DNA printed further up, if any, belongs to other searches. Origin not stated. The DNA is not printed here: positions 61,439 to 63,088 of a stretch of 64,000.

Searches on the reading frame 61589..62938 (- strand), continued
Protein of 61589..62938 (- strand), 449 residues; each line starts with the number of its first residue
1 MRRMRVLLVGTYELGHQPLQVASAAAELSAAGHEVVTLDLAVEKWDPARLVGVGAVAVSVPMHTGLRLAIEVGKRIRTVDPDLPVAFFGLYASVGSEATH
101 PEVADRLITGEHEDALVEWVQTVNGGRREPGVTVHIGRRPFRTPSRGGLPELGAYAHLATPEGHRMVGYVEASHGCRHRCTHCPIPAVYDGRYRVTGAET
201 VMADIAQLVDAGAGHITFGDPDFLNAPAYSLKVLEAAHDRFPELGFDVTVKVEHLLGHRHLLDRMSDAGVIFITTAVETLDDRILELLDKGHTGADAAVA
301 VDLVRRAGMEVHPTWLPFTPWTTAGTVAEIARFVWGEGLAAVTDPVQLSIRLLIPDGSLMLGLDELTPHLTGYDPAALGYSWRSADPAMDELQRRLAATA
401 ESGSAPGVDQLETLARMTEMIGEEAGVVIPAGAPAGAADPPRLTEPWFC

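Call 73: search_protein_families(library=pfam, proteins=[L027:11385-12101:+, L027:12046-12990:+, L027:11331-12314:-, L027:15792-17108:+], max_evalue=0.001)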
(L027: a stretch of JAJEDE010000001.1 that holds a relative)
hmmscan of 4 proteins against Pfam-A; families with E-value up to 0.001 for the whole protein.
L027:11385-12101:+ (238 aa): 1 family
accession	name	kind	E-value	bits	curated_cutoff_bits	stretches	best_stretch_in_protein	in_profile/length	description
PF21948.1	LplA-B_cat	-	3.2e-43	148.4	27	1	25-218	1-200/200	Lipoyl protein ligase A/B catalytic domain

L027:12046-12990:+ (314 aa): 2 families
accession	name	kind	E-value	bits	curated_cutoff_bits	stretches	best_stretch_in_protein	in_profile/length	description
PF04055.27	Radical_SAM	-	1.4e-19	71.3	29.5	1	74-236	1-165/166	Radical SAM superfamily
PF16881.10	LIAS_N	-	3.3e-09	37.5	27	1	21-59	58-96/96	N-terminal domain of lipoyl synthase of Radical_SAM family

L027:11331-12314:- (327 aa): 0 families

L027:15792-17108:+ (438 aa): 4 families
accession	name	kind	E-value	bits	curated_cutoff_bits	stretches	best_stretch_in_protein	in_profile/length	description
PF00198.28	2-oxoacid_dh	-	1.7e-79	267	23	1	208-434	4-230/232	2-oxoacid dehydrogenases acyltransferase (catalytic domain)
PF00364.28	Biotin_lipoyl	-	5.5e-20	71.4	22.1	1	4-76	2-73/73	Biotin-requiring enzyme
PF02817.22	E3_binding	-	1e-12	48.5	23.7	1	142-177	1-36/36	e3 binding domain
PF13533.13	Biotin_lipoyl_2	-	4e-05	23.8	29.8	0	51-77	6-32/32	Biotin-lipoyl like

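Call 83: search_protein_families(library=pfam, proteins=[L034:11465-13141:+, L034:13315-14766:-, L050:8762-9280:+, L050:9303-10634:+, L050:10631-11116:+, L020:3652-4248:+, L020:4038-4559:+, L110:2115-2603:+], max_evalue=0.001)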
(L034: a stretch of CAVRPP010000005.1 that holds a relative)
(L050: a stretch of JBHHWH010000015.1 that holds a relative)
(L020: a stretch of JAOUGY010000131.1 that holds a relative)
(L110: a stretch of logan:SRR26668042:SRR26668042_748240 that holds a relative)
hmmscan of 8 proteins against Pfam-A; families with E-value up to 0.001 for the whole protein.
L034:11465-13141:+ (558 aa): 3 families
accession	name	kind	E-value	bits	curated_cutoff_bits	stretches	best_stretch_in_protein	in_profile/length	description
PF00072.30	Response_reg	-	7.2e-38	129.6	30.2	2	435-547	1-110/111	Response regulator receiver domain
PF02518.31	HATPase_c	-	2.5e-29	102.4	26.4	1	155-270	1-110/111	Histidine kinase-, DNA gyrase B-, and HSP90-like ATPase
PF00512.31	HisKA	-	4.5e-20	71.9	26.9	1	43-108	1-66/66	His Kinase A (phospho-acceptor) domain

L034:13315-14766:- (483 aa): 4 families
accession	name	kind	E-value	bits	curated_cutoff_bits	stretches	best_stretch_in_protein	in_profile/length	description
PF00156.33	Pribosyltran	-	8e-16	58.2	26.3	1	84-236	29-140/158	Phosphoribosyl transferase domain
PF20408.4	Abhydrolase_11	-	4.6e-06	26.9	27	1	301-463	3-170/193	Alpha/beta hydrolase domain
PF12146.15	Hydrolase_4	-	1.4e-05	25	27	0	299-397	3-98/239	Serine aminopeptidase, S33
PF01738.24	DLH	-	0.00095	19.2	21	0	300-470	14-199/217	Dienelactone hydrolase family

L050:8762-9280:+ (172 aa): 1 family
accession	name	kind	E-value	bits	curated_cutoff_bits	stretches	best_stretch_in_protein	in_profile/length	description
PF02566.24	OsmC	-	1e-18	68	27.5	1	66-170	1-100/100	OsmC-like protein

L050:9303-10634:+ (443 aa): 2 families
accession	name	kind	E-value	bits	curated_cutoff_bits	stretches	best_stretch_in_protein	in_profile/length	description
PF01053.26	Cys_Met_Meta_PP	-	1.5e-132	442.2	27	1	25-440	1-381/381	Cys/Met metabolism PLP-dependent enzyme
PF01041.23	DegT_DnrJ_EryC1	-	2.2e-09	37.5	19.8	1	79-204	24-149/360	DegT/DnrJ/EryC1/StrS aminotransferase family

L050:10631-11116:+ (161 aa): 2 families
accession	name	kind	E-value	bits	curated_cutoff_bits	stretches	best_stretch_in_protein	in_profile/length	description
PF13380.12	CoA_binding_2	-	7.2e-40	136.5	22.8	1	23-136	2-115/116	CoA binding domain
PF02629.25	CoA_binding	-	5.2e-06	27.6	22.3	1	21-105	3-92/97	CoA binding domain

L020:3652-4248:+ (198 aa): 0 families

L020:4038-4559:+ (173 aa): 4 families
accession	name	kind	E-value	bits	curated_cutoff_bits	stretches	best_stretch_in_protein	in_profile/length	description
PF13601.12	HTH_34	-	4.9e-27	94.4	27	1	86-165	1-80/80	Winged helix DNA-binding domain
PF12840.13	HTH_20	-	1.2e-06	28.8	27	1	85-127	4-46/51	Helix-turn-helix domain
PF12802.13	MarR_2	-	3.7e-06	27.4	27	1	87-132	7-53/61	MarR family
PF01022.26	HTH_5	-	4.3e-05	23.8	22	1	87-129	4-45/47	Bacterial regulatory protein, arsR family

L110:2115-2603:+ (163 aa): 0 families

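Call 90: predict_structure(alignment_id=A4)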
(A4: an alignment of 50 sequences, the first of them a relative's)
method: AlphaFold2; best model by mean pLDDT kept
length: 458 residues; sequences in the alignment: 50
mean_pLDDT: 92.7   pTM: 0.91
mean pLDDT of the five models: 92.7, 92.4, 91.1, 90.7, 90.3
residues with pLDDT >= 90: 364; 70-90: 80; 50-70: 13; < 50: 1
segments of 3 or more residues with pLDDT < 50: none
pLDDT, mean of each block of 10 residues (from residue 1): 95 94 98 95 95 95 93 96 94 88 93 92 78 89 97 93 96 84 83 97 98 95 96 98 97 98 98 96 95 98 96 96 98 94 93 90 94 90 97 94 93 98 93 83 72 67
secondary structure, 60 per line:
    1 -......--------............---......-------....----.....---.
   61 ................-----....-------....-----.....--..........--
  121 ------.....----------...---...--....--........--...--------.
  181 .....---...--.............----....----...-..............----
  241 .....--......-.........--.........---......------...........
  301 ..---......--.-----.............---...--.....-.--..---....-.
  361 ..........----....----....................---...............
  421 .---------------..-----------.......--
elements in order: E2-7 H16-27 E31-36 H44-47 E52-56 H60-76 E82-85 H93-96 E102-106 H109-118 E127-131 E153-156 E159-166 E169-171 H180-185 E189-191 H194-206 E211-214 H223-236 E241-245 H248-253 H255-263 E266-274 H278-283 H290-302 E306-311 H320-332 H341-345 H355-358 H360-365 E366-370 E375-378 H383-402 H406-421 H450-456

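Call 92: fold_search(model_id=the predicted structure, library=pdb)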
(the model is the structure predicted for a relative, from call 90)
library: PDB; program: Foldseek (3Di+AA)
matches with E <= 10: 1876; with E <= 0.001: 103
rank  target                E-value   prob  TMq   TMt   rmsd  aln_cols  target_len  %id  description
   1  6fd2_A                3.7e-18  1.00  0.67  0.68   5.3       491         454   18  Radical SAM 1,2-diol dehydratase AprD4 in complex with its substrate paromamine (released 2018-01-17)
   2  6fd2_B                4.7e-17  1.00  0.66  0.66   5.5       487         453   17  Radical SAM 1,2-diol dehydratase AprD4 in complex with its substrate paromamine (released 2018-01-17)
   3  5ul3                  2.6e-15  1.00  0.64  0.42   6.4       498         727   14  Structure of Cobalamin-dependent S-adenosylmethionine radical enzyme OxsB with aqua-cobalamin bound (released 2017-04-19)
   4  5ul4                  7.5e-15  1.00  0.64  0.42   6.5       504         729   13  Structure of Cobalamin-dependent S-adenosylmethionine radical enzyme OxsB with aqua-cobalamin and S-adenosylmethionine b (released 2017-04-19)
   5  6wte_A                1.4e-14  1.00  0.53  0.44   8.1       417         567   18  Structure of radical S-adenosylmethionine methyltransferase, TsrM, from Kitasatospora setae with cobalamin and [4Fe-4S (released 2020-12-23)
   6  9ccb                  1.6e-14  1.00  0.56  0.61  11.8       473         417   15  X-ray crystal structure of methyl-coenzyme M reductase glutamine methylase (MgmA) from Methanothermobacter marburgensis  (released 2025-01-01)
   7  6wtf_A                1.7e-14  1.00  0.55  0.47   7.5       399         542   19  Structure of radical S-adenosylmethionine methyltransferase, TsrM, from Kitasatospora setae with tryptophan substrate  (released 2020-12-23)
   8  5ul2                  5.0e-14  1.00  0.62  0.41   7.3       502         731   14  Structure of Apo, SeMet-labeled Cobalamin-dependent S-adenosylmethionine radical enzyme OxsB (released 2017-04-19)
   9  6wte_B                6.7e-14  1.00  0.55  0.48   6.5       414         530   17  Structure of radical S-adenosylmethionine methyltransferase, TsrM, from Kitasatospora setae with cobalamin and [4Fe-4S (released 2020-12-23)
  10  6wtf_B                1.4e-13  1.00  0.55  0.48   8.0       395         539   19  Structure of radical S-adenosylmethionine methyltransferase, TsrM, from Kitasatospora setae with tryptophan substrate  (released 2020-12-23)
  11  7mjy_A                1.7e-13  1.00  0.59  0.60   5.6       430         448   16  MiaB in the complex with s-adenosyl-L-homocysteine and RNA (released 2021-09-15)
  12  7mjw_A                3.1e-13  1.00  0.56  0.58   3.5       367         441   17  Methylated MiaB in the complex with 5'-deoxyadenosine, methionine and RNA (released 2021-09-15)
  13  7mjx_A                5.9e-13  1.00  0.56  0.58   3.8       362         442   16  MiaB in the complex with 5'-deoxyadenosine, methionine and RNA (released 2021-09-15)
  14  7mjv_A                6.3e-13  1.00  0.56  0.58   3.7       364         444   16  MiaB in the complex with s-adenosylmethionine and RNA (released 2021-09-15)
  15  7mjz                  2.4e-12  1.00  0.58  0.59   6.1       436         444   16  The structure of MiaB with pentasulfide bridge (released 2021-09-15)
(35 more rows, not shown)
